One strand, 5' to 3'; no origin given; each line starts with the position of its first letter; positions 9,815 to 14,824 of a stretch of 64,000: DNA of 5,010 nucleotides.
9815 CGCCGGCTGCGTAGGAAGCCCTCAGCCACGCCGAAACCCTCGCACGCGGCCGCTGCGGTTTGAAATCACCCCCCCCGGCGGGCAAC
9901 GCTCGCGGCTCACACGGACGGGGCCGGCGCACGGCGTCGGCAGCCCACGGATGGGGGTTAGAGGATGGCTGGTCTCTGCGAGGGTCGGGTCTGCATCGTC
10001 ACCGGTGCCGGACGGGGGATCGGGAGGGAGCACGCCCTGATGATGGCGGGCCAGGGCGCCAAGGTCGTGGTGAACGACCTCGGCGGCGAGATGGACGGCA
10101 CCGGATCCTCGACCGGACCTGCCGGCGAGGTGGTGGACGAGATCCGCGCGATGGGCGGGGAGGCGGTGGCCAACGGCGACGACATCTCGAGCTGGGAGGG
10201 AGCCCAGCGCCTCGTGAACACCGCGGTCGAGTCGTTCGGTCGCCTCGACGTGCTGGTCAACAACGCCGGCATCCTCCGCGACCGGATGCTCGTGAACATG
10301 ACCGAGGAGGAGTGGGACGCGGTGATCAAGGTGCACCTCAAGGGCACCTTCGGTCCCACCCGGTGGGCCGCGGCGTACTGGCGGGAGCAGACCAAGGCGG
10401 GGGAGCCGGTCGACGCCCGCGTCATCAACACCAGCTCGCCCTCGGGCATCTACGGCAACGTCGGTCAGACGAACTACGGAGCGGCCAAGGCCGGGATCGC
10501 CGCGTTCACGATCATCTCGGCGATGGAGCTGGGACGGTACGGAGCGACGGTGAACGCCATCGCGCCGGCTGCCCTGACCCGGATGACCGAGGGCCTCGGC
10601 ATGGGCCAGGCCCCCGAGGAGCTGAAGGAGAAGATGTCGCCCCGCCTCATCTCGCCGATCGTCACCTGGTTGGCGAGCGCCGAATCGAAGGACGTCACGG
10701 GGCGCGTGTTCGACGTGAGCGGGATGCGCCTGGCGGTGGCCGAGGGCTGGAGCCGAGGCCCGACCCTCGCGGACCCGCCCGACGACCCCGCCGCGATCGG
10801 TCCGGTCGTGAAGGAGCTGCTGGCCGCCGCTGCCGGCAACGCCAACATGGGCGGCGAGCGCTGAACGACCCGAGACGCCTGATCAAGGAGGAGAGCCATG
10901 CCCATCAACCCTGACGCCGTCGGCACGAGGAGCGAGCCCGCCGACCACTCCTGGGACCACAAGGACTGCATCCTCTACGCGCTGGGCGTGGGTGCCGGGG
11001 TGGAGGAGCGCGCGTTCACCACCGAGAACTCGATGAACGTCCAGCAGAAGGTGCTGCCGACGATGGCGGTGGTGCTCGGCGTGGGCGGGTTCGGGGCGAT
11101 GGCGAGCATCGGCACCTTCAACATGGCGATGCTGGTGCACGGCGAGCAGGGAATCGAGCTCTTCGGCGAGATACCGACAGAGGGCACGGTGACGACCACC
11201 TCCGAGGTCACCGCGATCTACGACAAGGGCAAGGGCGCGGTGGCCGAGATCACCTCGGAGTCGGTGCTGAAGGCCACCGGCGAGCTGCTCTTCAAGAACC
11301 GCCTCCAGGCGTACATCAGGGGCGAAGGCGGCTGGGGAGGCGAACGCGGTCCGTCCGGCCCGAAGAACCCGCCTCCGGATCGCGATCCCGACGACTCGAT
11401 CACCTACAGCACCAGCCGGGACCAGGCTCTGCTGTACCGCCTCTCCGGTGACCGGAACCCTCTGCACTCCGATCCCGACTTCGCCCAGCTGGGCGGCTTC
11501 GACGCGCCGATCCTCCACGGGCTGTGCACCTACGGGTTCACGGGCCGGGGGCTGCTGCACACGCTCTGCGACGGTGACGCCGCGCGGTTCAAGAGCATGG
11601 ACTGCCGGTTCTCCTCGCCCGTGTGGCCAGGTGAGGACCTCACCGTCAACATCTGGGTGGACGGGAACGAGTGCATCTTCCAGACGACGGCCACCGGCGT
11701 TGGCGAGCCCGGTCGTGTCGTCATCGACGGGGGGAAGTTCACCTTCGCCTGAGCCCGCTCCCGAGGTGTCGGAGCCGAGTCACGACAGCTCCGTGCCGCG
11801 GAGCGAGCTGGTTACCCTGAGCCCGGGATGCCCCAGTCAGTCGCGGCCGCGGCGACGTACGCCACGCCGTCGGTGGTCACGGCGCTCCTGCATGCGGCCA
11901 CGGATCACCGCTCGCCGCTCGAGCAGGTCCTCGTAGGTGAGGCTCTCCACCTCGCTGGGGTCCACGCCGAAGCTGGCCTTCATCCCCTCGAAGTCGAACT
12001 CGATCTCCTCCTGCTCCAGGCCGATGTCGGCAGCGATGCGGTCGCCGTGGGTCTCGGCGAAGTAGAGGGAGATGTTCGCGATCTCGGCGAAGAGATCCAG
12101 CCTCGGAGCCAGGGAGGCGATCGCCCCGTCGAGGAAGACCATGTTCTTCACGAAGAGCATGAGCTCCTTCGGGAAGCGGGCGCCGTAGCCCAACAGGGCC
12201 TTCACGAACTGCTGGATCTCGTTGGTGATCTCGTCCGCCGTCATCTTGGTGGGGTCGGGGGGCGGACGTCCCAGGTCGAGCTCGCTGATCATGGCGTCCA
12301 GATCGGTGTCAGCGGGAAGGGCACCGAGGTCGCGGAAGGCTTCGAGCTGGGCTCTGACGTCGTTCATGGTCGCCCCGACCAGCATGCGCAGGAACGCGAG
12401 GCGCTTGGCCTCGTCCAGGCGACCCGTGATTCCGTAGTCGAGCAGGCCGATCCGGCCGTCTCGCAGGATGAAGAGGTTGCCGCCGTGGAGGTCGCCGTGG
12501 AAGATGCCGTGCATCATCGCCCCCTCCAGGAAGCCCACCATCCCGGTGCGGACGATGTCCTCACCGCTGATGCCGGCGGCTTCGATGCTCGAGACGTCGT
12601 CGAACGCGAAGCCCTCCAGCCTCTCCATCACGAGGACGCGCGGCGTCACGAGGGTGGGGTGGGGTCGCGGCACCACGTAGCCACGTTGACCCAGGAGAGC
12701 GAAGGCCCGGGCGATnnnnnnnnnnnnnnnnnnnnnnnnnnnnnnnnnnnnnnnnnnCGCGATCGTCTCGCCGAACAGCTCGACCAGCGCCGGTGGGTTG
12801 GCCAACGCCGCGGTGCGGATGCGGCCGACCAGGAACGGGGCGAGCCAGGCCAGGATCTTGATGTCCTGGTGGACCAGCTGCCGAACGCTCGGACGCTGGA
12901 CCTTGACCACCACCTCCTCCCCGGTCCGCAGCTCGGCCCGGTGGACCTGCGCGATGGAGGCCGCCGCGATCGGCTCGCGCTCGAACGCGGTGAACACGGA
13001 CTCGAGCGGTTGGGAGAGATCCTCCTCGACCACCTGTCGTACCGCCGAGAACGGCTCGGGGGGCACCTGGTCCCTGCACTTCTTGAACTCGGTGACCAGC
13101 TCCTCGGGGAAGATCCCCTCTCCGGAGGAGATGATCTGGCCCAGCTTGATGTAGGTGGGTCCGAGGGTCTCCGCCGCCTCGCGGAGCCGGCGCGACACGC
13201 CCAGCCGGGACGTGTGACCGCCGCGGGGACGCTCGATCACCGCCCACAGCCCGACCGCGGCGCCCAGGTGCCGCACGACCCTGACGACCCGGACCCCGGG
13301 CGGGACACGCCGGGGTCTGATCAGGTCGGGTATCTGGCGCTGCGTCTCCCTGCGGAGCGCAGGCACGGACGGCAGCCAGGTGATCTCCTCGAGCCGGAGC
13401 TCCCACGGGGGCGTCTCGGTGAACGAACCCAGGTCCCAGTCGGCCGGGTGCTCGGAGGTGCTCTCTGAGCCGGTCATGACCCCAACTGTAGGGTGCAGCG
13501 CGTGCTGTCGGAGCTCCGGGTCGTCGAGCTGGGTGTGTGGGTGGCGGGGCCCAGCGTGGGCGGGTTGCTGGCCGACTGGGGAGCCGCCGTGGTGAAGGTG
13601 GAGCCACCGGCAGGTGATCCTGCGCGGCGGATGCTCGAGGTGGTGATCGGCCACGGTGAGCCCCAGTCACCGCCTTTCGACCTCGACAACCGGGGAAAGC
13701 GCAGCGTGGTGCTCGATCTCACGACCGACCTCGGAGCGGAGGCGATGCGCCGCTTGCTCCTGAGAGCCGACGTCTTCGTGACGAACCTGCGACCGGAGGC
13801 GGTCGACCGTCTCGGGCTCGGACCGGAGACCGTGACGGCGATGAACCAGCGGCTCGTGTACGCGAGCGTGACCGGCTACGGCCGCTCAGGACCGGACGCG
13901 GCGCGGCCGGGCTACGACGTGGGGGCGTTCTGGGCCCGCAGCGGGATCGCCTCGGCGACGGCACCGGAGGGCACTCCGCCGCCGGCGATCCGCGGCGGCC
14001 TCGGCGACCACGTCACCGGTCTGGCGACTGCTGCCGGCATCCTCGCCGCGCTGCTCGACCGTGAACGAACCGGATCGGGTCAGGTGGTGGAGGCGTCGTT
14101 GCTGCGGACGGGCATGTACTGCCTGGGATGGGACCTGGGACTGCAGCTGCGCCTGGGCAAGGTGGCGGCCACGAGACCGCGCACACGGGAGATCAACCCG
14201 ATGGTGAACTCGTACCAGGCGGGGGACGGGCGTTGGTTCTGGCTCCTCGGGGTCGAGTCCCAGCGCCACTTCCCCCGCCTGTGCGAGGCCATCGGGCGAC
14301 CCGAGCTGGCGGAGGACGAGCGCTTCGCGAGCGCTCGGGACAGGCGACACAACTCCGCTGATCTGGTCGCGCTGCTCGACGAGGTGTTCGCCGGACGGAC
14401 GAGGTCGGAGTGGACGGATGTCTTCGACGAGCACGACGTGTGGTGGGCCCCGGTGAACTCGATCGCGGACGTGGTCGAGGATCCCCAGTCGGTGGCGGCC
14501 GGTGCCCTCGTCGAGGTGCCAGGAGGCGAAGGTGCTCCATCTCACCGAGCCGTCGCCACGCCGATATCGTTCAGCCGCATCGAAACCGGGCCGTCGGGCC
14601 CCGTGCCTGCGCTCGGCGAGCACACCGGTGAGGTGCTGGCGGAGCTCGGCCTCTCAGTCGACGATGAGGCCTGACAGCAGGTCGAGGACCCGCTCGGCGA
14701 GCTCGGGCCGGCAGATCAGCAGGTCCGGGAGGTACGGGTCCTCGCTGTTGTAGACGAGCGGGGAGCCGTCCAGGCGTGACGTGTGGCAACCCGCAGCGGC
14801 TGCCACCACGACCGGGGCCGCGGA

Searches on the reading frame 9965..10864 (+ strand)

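Call 44: search_protein_families(library=pfam, proteins=[window:9965-10864:+], max_evalue=0.00001)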
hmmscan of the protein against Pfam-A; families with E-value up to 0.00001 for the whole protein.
window:9965-10864:+ (299 aa): 3 families
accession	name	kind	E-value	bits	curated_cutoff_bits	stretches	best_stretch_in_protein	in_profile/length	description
PF00106.31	adh_short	-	6.7e-40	137.1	26.6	1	9-207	2-186/195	short chain dehydrogenase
PF13561.12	adh_short_C2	-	6.8e-34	117.9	27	1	14-253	1-233/236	Enoyl-(Acyl carrier protein) reductase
PF08659.16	KR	-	3.5e-17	63.4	22.6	1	10-181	3-159/180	KR domain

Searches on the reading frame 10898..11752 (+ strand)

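Call 44: search_protein_families(library=pfam, proteins=[window:10898-11752:+], max_evalue=0.00001)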
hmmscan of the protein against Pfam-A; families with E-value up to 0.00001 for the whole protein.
window:10898-11752:+ (284 aa): 2 families
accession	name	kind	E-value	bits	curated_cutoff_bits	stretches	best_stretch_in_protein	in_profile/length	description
PF22622.2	MFE-2_hydrat-2_N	-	3.6e-29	101.6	27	1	18-142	2-130/130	MFE-2 hydratase 2 N-terminal domain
PF01575.25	MaoC_dehydratas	-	2.3e-28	98.7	27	1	159-265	5-112/123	MaoC like domain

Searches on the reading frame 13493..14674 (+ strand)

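Call 44: search_protein_families(library=pfam, proteins=[window:13493-14674:+], max_evalue=0.00001)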
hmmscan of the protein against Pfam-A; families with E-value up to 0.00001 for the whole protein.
window:13493-14674:+ (393 aa): 1 family
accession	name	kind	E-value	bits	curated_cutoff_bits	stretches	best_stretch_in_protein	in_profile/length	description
PF02515.22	CoA_transf_3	-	6e-111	371.5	23.3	1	5-378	1-366/366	CoA-transferase family III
